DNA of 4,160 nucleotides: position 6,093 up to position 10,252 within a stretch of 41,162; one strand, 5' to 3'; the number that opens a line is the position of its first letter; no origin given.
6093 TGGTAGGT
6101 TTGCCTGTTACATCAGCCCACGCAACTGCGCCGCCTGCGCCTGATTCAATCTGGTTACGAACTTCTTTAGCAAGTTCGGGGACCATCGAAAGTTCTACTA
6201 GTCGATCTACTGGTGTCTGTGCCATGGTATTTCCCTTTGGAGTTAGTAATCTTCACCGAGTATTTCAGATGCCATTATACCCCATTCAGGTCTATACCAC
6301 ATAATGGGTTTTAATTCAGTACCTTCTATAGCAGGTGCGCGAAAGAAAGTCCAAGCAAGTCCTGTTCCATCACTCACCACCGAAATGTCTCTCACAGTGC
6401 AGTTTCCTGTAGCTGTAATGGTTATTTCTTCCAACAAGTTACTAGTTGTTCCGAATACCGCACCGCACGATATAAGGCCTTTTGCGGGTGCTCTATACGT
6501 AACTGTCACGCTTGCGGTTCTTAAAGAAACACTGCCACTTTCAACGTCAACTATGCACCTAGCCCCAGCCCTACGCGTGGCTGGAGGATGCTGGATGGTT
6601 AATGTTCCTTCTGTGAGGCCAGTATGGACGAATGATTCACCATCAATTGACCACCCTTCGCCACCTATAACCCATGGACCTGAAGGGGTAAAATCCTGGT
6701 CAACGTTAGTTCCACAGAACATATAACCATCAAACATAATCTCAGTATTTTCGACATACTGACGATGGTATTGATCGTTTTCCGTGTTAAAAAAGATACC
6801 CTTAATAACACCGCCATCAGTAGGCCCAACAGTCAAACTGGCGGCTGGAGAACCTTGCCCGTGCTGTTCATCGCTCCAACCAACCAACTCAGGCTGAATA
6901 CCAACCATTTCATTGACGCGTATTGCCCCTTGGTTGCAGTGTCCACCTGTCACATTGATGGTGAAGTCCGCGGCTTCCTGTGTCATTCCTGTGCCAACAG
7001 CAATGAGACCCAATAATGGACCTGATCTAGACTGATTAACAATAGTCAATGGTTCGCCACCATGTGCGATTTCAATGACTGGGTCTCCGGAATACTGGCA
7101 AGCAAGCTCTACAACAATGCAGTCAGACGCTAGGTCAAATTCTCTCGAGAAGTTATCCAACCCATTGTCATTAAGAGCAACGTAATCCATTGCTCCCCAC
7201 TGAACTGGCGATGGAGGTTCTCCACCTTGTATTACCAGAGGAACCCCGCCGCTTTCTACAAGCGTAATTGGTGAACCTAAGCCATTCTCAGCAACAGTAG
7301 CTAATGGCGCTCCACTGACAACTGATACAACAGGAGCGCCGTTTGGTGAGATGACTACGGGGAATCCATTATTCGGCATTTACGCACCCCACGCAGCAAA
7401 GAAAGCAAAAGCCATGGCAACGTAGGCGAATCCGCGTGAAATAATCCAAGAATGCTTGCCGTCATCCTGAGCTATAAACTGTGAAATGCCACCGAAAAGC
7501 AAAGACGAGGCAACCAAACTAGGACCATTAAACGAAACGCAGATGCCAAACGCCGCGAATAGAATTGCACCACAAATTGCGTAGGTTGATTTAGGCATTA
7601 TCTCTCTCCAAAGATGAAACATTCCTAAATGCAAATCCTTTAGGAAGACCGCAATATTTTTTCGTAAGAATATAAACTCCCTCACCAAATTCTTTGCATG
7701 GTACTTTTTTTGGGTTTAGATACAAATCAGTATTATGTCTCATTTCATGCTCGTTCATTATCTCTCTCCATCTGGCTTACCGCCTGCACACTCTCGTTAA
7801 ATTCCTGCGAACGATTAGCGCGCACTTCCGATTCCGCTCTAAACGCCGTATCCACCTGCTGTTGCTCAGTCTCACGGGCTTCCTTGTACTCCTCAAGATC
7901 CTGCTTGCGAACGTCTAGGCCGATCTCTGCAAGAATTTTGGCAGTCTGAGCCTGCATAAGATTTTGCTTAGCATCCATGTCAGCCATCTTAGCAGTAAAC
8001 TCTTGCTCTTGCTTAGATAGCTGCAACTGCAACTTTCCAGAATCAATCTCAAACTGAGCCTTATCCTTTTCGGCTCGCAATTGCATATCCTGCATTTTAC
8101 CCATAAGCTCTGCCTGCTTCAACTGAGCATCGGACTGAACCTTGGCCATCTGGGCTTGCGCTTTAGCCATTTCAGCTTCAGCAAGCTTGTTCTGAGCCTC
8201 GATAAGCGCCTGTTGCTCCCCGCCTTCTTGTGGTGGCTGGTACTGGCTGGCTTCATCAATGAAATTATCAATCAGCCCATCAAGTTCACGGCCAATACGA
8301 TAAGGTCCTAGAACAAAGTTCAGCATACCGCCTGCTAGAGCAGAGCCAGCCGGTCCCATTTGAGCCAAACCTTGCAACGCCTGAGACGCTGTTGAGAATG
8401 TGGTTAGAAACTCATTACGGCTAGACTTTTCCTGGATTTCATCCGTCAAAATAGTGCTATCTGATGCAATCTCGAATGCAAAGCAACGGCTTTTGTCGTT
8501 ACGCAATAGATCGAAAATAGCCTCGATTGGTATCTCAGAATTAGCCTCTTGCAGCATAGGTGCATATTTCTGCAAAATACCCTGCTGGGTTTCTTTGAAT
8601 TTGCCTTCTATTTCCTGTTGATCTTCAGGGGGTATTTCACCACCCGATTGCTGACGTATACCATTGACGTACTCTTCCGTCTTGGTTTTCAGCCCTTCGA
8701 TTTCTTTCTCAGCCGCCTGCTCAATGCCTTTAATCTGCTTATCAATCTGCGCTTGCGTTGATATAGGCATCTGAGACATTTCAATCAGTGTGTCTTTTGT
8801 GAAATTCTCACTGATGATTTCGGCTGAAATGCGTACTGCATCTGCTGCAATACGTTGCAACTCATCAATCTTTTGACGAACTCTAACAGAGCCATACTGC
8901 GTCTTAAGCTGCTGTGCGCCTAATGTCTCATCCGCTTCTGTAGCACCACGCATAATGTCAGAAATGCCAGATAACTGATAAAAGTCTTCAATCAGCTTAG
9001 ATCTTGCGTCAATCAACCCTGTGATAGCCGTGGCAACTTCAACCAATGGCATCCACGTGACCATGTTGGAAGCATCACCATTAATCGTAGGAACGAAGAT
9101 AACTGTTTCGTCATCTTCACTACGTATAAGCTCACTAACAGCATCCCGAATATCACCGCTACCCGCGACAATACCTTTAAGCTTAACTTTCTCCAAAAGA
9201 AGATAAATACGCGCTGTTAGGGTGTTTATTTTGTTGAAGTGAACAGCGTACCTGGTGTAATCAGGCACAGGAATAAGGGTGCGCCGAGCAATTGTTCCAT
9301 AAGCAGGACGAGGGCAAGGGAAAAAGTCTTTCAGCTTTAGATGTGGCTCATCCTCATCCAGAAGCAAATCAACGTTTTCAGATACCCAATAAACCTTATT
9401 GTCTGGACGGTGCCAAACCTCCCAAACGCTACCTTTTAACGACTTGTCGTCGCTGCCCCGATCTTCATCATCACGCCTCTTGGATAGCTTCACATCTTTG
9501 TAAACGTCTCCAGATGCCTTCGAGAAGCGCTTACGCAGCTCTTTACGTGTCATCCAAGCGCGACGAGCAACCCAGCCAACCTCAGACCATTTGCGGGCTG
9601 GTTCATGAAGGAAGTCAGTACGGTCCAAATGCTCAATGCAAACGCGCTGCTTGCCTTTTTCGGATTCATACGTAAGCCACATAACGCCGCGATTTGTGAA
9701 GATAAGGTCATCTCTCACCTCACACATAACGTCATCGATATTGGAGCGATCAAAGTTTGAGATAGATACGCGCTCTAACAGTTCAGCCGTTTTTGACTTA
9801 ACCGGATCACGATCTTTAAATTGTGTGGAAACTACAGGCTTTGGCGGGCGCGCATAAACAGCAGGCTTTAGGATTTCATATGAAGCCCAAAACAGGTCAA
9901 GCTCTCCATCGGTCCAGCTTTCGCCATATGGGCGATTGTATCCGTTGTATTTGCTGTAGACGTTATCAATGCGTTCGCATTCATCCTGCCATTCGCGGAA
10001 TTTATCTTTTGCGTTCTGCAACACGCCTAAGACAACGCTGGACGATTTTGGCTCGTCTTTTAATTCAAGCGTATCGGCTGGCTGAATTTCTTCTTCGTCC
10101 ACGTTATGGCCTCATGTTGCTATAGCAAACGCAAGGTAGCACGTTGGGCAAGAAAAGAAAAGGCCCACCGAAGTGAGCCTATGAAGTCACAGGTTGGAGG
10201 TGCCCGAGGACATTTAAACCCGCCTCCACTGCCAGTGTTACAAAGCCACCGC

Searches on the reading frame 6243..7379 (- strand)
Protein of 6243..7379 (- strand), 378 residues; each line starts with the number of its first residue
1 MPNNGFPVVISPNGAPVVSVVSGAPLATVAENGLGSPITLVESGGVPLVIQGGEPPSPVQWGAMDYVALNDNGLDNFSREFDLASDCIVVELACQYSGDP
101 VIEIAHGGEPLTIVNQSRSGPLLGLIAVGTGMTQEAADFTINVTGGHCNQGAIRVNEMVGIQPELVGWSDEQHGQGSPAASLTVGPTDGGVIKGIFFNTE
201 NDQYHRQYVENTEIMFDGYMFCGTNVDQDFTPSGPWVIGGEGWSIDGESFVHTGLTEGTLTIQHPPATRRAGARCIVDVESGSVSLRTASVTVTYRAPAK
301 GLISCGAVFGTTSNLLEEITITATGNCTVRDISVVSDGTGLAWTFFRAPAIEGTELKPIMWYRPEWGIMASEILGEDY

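Call 9: search_protein_families(library=pfam, proteins=[window:6243-7379:-], max_evalue=0.01)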
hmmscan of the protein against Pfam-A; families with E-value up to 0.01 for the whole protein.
window:6243-7379:- (378 aa): 0 families

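Call 10: search_protein_families(library=phrogs, proteins=[window:6243-7379:-], max_evalue=0.001)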
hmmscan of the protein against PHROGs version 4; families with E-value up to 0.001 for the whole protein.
window:6243-7379:- (378 aa): 0 families

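Call 87: search_solved_structures(query=window:6243-7379:-, max_evalue=1)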
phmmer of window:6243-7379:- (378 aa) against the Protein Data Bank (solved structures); distinct sequences matched with E-value up to 1: 5.
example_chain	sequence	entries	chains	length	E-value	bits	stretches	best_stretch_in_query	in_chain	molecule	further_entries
1z3z_A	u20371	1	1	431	0.14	14.4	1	116-187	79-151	dialkylglycine decarboxylase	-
1dka_A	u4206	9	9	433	0.14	14.3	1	116-187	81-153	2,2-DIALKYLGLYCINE DECARBOXYLASE (PYRUVATE) | 2,2-Dialkylglycine decarboxylase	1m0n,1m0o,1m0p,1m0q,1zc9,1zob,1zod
1dgd_A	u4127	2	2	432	0.24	13.6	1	122-187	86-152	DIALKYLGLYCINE DECARBOXYLASE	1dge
1d7r_A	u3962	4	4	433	0.24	13.6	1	122-187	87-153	PROTEIN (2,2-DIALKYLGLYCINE DECARBOXYLASE (PYRUVATE))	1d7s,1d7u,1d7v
1k0h_A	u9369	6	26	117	0.53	12.5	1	173-246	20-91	gpFII | Tail attachment protein | Head-tail connector protein FII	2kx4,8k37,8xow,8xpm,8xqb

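Call 97: search_protein_families(library=phrogs, proteins=[window:6243-7379:-], max_evalue=0.001)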
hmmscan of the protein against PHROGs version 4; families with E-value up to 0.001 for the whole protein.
window:6243-7379:- (378 aa): 0 families

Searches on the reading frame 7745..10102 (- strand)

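Call 44: search_protein_families(library=pfam, proteins=[window:7745-10102:-], max_evalue=0.01)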
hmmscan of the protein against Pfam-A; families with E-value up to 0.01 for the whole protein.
window:7745-10102:- (785 aa): 0 families

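Call 97: search_protein_families(library=phrogs, proteins=[window:7745-10102:-], max_evalue=0.001)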
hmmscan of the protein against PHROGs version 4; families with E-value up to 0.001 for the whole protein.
window:7745-10102:- (785 aa): 2 families
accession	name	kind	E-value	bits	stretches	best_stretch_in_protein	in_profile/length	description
phrog_12082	-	head and packaging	6e-280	931.7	1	3-716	1-715/715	portal protein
phrog_156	-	head and packaging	7.3e-07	29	1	100-241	91-235/681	portal protein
